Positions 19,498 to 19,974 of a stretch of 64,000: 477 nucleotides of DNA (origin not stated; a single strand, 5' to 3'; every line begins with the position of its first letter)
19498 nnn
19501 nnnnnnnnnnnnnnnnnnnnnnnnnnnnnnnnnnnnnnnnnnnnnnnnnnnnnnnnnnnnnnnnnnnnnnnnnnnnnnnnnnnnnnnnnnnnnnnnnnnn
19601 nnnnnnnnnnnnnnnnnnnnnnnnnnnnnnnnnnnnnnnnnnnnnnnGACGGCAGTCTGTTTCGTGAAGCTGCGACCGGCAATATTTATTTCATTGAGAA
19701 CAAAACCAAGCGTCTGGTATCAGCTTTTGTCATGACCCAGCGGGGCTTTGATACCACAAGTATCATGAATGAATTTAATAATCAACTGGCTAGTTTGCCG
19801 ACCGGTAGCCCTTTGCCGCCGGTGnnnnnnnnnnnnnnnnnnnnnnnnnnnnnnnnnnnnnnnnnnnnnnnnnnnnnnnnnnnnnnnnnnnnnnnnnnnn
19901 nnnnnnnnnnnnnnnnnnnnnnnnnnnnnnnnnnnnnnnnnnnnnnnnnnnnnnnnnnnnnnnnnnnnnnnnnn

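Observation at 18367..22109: A shared ~40-aa tandem repeat module at the C-termini of three different secreted proteins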

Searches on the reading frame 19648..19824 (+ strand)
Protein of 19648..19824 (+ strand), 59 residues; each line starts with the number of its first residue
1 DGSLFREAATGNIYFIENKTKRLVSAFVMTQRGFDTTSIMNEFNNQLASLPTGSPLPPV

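Call 11: find_homologous_proteins(query=A1, max_evalue=0.001)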
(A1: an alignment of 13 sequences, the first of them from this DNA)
Query A1 (13 sequences) (59 aa, profile of the alignment): 6 proteins with E <= 0.001 among 70 candidates.
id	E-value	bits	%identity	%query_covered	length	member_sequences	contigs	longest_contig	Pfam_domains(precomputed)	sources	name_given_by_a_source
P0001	2.3e-22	96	22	44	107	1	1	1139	-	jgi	jgi:hypothetical protein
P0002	1.9e-21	94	28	69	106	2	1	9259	-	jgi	-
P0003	8.7e-14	69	47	25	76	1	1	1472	-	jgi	jgi:hypothetical protein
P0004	5.3e-13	66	43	24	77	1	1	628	-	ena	-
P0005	2.6e-9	55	32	61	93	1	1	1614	-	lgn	-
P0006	2.0e-7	49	33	47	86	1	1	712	-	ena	-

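Call 18: search_protein_representatives(alignment_id=A1)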
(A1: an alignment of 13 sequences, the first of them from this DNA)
Query: 13 sequences, 59 profile positions. Proteins with E-value up to 0.001 (for the whole library): 5091; up to 1e-10: 2294; up to 1e-30: 241. The best 150 are listed.
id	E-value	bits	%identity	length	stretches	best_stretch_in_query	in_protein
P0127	2.2e-155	520.9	-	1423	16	1-57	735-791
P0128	2.1e-99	341.6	-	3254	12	1-57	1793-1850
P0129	2.5e-97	335.0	-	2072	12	1-57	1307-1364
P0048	3.4e-84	292.9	-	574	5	1-58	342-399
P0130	8.1e-80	278.8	-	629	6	1-58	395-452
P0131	2.3e-75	264.6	-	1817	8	1-57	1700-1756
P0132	1.9e-74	261.6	-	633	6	1-58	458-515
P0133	2.0e-71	252.0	-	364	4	1-57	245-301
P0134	8.9e-70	246.7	-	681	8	1-57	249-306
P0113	1.3e-69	246.2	-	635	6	1-58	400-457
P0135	1.5e-67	239.6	-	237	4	1-58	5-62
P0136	6.5e-63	224.7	-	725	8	1-58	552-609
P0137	6.3e-61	218.4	-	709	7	1-51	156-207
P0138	1.1e-60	217.6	-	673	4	2-59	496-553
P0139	1.2e-60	217.4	-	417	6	1-58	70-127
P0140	2.5e-60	216.4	-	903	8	1-57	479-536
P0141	1.0e-59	214.5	-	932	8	1-57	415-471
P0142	3.0e-59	213.0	-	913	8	2-57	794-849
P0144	1.3e-58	211.0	-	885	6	1-57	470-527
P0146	3.7e-57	206.3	-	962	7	1-56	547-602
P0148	2.7e-56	203.5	-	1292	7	1-58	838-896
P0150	6.5e-56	202.3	-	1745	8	1-56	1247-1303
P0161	7.9e-50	182.8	-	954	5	1-57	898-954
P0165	5.7e-49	180.1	-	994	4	1-57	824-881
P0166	9.9e-49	179.3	-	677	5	2-57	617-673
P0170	3.3e-47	174.4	-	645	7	1-57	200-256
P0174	1.3e-46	172.5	-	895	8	1-56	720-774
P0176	3.4e-46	171.2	-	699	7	1-57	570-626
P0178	5.7e-46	170.5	-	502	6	1-57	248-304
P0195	4.3e-44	164.4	-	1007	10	1-53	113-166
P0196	5.5e-44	164.1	-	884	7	3-56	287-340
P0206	2.2e-43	162.2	-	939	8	1-57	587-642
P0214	7.3e-43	160.5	-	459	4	1-56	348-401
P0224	2.3e-41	155.7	-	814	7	1-57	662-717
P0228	3.6e-41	155.1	-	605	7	1-57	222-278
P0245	6.7e-39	147.8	-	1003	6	13-57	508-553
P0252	3.9e-38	145.4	-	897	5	1-56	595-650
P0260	1.3e-37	143.7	-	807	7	2-57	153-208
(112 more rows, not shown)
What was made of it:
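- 5,091 cluster representatives match at E<=1e-3 (call 18).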

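Call 24: search_protein_families(library=pfam, alignment_id=A2, max_evalue=0.001)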
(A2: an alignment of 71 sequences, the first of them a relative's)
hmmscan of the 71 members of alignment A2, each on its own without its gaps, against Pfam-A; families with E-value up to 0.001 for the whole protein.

A. member 1, P0130 (629 aa): 0 families

B. families by the number of members that match (of 71 scanned): 46 families (the first 25 are shown)
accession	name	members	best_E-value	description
PF08486.15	SpoIID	12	5.4e-18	Stage II sporulation protein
PF01510.30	Amidase_2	9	1e-19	N-acetylmuramoyl-L-alanine amidase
PF00041.27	fn3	7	1.7e-14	Fibronectin type III domain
PF16656.11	Pur_ac_phosph_N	7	4e-08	Purple acid Phosphatase, N-terminal domain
PF17957.7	Big_7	6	1.9e-19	Bacterial Ig domain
PF05108.18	T7SS_ESX1_EccB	6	8.8e-17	Type VII secretion system ESX-1, transport TM domain B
PF00082.27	Peptidase_S8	5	8.1e-53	Subtilase family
PF01551.29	Peptidase_M23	3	2.3e-17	Peptidase family M23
PF19077.6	Big_13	3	1.1e-09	Bacterial Ig-like domain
PF19190.6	BACON_2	3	2.2e-06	Viral BACON domain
PF13620.12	CarboxypepD_reg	2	1.3e-30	Carboxypeptidase regulatory-like domain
PF01522.26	Polysacc_deac_1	2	7.8e-20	Polysaccharide deacetylase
PF01832.25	Glucosaminidase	2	1.5e-14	Mannosyl-glycoprotein endo-beta-N-acetylglucosaminidase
PF16158.11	N_BRCA1_IG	2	1.3e-11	Ig-like domain from next to BRCA1 gene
PF13750.12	Big_3_3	2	1.8e-08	Bacterial Ig-like domain (group 3)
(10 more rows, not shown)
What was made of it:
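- Of 71 carriers scanned with Pfam, 12 have SpoIID, 9 Amidase_2, 3 Peptidase_M23, 2 Glucosaminidase, 2 Polysacc_deac_1 and 1 CHAP (call 24).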

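Call 25: search_solved_structures(query=A1, max_evalue=10, show_alignments=3)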
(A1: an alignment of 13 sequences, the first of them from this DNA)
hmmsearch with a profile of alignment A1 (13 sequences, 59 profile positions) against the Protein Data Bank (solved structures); distinct sequences matched with E-value up to 10: 1.
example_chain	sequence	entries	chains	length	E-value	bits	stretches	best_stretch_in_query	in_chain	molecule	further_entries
1itx_A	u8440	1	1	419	1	12.6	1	14-39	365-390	Glycosyl Hydrolase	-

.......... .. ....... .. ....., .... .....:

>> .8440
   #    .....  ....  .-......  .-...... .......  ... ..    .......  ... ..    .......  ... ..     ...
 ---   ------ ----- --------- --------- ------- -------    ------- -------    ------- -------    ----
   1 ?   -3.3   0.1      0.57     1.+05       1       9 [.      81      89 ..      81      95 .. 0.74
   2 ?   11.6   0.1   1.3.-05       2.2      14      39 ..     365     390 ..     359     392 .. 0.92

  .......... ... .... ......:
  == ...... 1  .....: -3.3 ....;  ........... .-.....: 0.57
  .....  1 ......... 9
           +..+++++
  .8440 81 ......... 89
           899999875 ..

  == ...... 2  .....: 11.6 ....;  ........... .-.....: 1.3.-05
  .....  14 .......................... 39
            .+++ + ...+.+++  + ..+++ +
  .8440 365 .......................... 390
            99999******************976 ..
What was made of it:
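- Tried and rejected: Nothing was found (call 25).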

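Call 32: search_protein_families(library=pfam, proteins=[P0166, P0196, P0224, P0134, P0140, P0206, P0146, P0137, P0138, P0228], max_evalue=0.01)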
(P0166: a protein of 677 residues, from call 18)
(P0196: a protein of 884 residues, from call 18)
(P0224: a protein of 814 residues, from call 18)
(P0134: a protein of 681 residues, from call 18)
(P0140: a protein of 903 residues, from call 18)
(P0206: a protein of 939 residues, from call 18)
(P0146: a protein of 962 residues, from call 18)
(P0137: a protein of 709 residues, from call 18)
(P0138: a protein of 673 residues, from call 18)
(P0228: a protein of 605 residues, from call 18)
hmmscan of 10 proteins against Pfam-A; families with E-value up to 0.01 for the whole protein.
P0166 (677 aa): 2 families
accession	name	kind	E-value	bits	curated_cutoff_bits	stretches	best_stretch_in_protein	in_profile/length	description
PF05108.18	T7SS_ESX1_EccB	-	8.8e-17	61.4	27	1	180-244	183-247/474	Type VII secretion system ESX-1, transport TM domain B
PF05257.22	CHAP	-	1.3e-14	54.9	26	1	45-118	6-81/81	CHAP domain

P0196 (884 aa): 2 families
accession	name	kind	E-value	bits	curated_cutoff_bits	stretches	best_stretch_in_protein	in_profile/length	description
PF19190.6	BACON_2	-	2.5e-05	24.6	25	1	592-675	6-84/94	Viral BACON domain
PF01464.25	SLT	-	0.0029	17.6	21.3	1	97-208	11-96/117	Transglycosylase SLT domain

P0224 (814 aa): 1 family
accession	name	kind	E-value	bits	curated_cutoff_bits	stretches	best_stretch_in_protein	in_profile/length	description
PF05108.18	T7SS_ESX1_EccB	-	1.7e-07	30.7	27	0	467-521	171-226/474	Type VII secretion system ESX-1, transport TM domain B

P0134 (681 aa): 2 families
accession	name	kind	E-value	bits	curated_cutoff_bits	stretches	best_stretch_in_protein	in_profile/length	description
PF00188.32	CAP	-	9e-23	81.8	21.1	1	59-178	1-117/117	Cysteine-rich secretory protein family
PF07202.18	Tcp10_C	-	0.0045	17.1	36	0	491-509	4-22/35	T-complex protein 10 C-terminus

P0140 (903 aa): 1 family
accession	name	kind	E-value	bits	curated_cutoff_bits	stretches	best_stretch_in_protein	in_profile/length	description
PF08486.15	SpoIID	-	1.9e-11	44.9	23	1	197-288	8-97/97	Stage II sporulation protein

P0206 (939 aa): 1 family
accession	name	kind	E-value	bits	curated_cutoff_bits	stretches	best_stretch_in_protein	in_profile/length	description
PF01510.30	Amidase_2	-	1.6e-14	54.8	26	1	197-349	4-131/131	N-acetylmuramoyl-L-alanine amidase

P0146 (962 aa): 2 families
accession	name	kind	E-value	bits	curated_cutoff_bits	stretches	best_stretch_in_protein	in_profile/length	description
PF01510.30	Amidase_2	-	9.7e-15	55.5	26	1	67-227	2-131/131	N-acetylmuramoyl-L-alanine amidase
PF08486.15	SpoIID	-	2.7e-14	54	23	1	770-864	2-97/97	Stage II sporulation protein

P0137 (709 aa): 2 families
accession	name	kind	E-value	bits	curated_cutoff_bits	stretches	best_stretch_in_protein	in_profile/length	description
PF08486.15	SpoIID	-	1.5e-11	45.2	23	1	520-616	3-97/97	Stage II sporulation protein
PF07202.18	Tcp10_C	-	0.0012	18.9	36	0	151-162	6-17/35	T-complex protein 10 C-terminus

P0138 (673 aa): 2 families
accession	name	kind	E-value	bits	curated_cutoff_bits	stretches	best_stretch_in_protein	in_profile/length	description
PF00082.27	Peptidase_S8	-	8.2e-53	180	21.8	1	147-407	3-281/288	Subtilase family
PF25485.1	DUF7908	-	0.0073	17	27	0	494-568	29-105/134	Domain of unknown function (DUF7908)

P0228 (605 aa): 2 families
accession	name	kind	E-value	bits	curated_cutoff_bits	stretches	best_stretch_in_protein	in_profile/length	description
PF05108.18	T7SS_ESX1_EccB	-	8.8e-12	44.9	27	1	328-412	159-246/474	Type VII secretion system ESX-1, transport TM domain B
PF19190.6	BACON_2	-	2.2e-06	28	25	1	58-112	2-56/94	Viral BACON domain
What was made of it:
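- On EccB repeat-domain superfamily (the R1-R4 fold): Family members found with the unit profile do hit it on a repeat unit above the gathering score: P0166 61.4 bits, P0228 44.9 and P0224 30.7, against a cutoff of 27 (call 32).
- P0166 aa 180-244 aligns to profile positions 183-247 at 61 bits against a cutoff of 27 (call 32).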

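Call 44: list_cluster_members(proteins=[P0127, P0128, P0129, P0166, P0224, P0228, P0146, P0137, P0134, P0138])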
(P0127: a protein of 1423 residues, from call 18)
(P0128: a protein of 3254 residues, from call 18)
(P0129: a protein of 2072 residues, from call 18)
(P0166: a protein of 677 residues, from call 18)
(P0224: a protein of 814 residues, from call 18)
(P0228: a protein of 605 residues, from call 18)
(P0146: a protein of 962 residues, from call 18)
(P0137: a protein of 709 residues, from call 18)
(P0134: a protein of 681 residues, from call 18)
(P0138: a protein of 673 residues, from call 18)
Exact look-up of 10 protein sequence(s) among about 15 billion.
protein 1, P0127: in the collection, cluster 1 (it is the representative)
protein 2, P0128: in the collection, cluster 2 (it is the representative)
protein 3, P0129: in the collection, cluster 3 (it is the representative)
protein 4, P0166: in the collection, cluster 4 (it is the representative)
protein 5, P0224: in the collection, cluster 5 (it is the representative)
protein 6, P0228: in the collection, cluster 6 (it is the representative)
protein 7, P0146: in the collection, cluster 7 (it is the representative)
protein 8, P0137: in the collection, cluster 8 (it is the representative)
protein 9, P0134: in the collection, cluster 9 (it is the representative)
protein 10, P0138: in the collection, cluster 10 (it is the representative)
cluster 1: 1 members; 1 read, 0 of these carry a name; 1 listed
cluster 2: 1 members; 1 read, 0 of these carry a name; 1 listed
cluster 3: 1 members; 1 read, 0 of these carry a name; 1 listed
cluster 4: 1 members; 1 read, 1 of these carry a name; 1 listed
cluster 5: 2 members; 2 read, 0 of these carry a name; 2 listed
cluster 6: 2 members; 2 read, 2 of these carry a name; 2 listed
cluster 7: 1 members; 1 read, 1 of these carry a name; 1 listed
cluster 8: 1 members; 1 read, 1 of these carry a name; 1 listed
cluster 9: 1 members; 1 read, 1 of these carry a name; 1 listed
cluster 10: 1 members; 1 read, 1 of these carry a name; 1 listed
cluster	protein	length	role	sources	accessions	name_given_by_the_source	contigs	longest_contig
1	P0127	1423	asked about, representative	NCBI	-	-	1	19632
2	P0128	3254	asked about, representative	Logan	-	-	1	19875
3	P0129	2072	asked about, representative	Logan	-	-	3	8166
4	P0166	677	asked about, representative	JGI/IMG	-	surface antigen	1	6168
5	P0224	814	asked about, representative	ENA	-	-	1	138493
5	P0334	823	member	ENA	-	-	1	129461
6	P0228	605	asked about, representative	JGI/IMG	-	hypothetical protein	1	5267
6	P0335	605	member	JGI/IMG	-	hypothetical protein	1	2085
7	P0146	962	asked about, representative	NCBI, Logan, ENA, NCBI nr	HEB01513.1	MAG TPA: hypothetical protein ENI16_00765 [Candidatus Portnoybacteria bacterium] | hypothetical protein [Candidatus Portnoybacteria bacterium]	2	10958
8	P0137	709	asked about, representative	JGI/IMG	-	peptidoglycan hydrolase-like amidase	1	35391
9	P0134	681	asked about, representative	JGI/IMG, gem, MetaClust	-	\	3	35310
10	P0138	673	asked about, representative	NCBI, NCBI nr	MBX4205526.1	MAG: S8 family serine peptidase [Candidatus Doudnabacteria bacterium] | S8 family serine peptidase [Candidatus Doudnabacteria bacterium]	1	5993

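Call 59: list_cluster_members(proteins=[P0131, P0136, P0141, P0142, P0144, P0148, P0150, P0161, P0165, P0195])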
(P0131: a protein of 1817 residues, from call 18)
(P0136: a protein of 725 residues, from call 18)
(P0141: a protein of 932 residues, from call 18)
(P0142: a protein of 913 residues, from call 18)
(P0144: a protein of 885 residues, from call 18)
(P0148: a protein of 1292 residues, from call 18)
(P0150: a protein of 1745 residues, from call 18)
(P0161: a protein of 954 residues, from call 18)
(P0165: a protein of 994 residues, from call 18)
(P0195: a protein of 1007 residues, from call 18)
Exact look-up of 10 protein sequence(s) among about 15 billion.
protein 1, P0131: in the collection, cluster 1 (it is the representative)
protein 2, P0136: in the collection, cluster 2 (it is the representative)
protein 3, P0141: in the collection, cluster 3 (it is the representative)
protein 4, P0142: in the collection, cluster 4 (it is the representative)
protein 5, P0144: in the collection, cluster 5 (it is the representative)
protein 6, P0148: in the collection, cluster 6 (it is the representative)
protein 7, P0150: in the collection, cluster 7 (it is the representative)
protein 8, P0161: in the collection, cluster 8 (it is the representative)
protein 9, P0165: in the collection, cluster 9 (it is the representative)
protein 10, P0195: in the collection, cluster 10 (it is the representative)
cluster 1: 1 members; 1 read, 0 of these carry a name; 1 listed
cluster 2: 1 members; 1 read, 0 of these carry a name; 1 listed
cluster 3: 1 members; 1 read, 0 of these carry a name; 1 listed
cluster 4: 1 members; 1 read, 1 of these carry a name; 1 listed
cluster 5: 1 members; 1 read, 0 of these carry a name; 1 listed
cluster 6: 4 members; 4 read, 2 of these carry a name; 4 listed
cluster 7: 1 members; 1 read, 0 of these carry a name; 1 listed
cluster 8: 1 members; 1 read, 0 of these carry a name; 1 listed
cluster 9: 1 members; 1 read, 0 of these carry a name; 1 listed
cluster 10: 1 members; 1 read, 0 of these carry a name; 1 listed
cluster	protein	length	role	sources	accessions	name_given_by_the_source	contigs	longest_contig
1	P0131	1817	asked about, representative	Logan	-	-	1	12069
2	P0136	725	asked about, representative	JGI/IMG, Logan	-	-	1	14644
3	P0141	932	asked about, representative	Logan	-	-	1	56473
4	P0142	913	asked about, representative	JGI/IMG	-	hypothetical protein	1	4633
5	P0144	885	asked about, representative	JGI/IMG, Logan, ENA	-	-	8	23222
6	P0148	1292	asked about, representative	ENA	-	-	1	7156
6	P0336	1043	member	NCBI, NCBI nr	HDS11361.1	MAG TPA: hypothetical protein ENN77_00465, partial [Candidatus Wirthbacteria bacterium] | hypothetical protein [Candidatus Wirthbacteria bacterium]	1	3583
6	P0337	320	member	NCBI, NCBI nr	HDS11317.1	MAG TPA: hypothetical protein ENN77_00245, partial [Candidatus Wirthbacteria bacterium] | hypothetical protein [Candidatus Wirthbacteria bacterium]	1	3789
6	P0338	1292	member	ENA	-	-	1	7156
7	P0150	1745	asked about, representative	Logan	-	-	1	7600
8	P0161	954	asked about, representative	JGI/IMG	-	-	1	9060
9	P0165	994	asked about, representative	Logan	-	-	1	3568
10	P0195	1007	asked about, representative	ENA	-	-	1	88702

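Call 67: list_cluster_members(proteins=[P0245, P0174, P0252, P0206, P0214, P0170, P0176, P0178, P0140, P0260])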
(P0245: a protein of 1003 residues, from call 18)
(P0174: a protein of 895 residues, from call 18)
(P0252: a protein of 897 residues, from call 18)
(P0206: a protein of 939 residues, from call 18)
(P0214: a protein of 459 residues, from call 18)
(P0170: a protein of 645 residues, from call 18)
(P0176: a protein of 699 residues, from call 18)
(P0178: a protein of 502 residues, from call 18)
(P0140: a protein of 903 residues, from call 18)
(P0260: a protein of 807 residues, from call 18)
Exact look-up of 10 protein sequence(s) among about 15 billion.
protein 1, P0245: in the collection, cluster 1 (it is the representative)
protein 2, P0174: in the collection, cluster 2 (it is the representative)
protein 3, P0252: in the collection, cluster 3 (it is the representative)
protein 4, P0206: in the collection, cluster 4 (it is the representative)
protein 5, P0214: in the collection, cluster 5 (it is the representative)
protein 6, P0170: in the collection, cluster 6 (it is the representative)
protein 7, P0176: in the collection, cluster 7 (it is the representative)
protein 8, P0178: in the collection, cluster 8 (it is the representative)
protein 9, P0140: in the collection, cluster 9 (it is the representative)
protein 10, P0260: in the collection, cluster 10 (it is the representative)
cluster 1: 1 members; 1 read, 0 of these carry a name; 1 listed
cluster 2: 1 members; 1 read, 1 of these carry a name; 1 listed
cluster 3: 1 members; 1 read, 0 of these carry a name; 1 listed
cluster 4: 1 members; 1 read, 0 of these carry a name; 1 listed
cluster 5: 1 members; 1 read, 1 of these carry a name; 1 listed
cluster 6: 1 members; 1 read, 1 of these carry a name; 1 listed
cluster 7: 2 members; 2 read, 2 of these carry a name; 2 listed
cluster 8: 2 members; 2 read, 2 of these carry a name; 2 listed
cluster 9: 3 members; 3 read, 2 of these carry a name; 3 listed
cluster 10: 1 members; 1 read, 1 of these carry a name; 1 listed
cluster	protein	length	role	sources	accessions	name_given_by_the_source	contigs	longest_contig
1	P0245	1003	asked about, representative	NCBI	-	-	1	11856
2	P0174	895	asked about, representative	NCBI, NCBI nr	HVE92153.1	MAG TPA: SpoIID/LytB domain-containing protein [Actinomycetota bacterium] | SpoIID/LytB domain-containing protein [Actinomycetota bacterium]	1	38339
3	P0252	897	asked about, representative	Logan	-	-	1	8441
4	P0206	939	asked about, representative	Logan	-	-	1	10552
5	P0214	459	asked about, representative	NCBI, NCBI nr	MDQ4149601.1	MAG: SpoIID/LytB domain-containing protein [Actinomycetota bacterium] | SpoIID/LytB domain-containing protein [Actinomycetota bacterium]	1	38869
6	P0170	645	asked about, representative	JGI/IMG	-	hypothetical protein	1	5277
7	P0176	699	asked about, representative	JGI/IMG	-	hypothetical protein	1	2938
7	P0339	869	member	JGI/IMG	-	hypothetical protein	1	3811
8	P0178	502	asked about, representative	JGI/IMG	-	hypothetical protein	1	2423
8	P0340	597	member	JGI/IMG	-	hypothetical protein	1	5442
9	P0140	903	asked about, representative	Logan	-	-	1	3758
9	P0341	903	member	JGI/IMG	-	stage II sporulation protein D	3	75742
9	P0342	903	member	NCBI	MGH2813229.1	MAG: SpoIID/LytB domain-containing protein [Actinomycetota bacterium]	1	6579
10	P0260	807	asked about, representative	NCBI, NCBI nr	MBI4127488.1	MAG: N-acetylmuramoyl-L-alanine amidase [Parcubacteria group bacterium] | N-acetylmuramoyl-L-alanine amidase [Parcubacteria group bacterium]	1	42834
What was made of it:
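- Actinomycetota themselves carry SpoIID-module fusions (call 67), and these are ordinary housekeeping wall-remodelling architectures.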
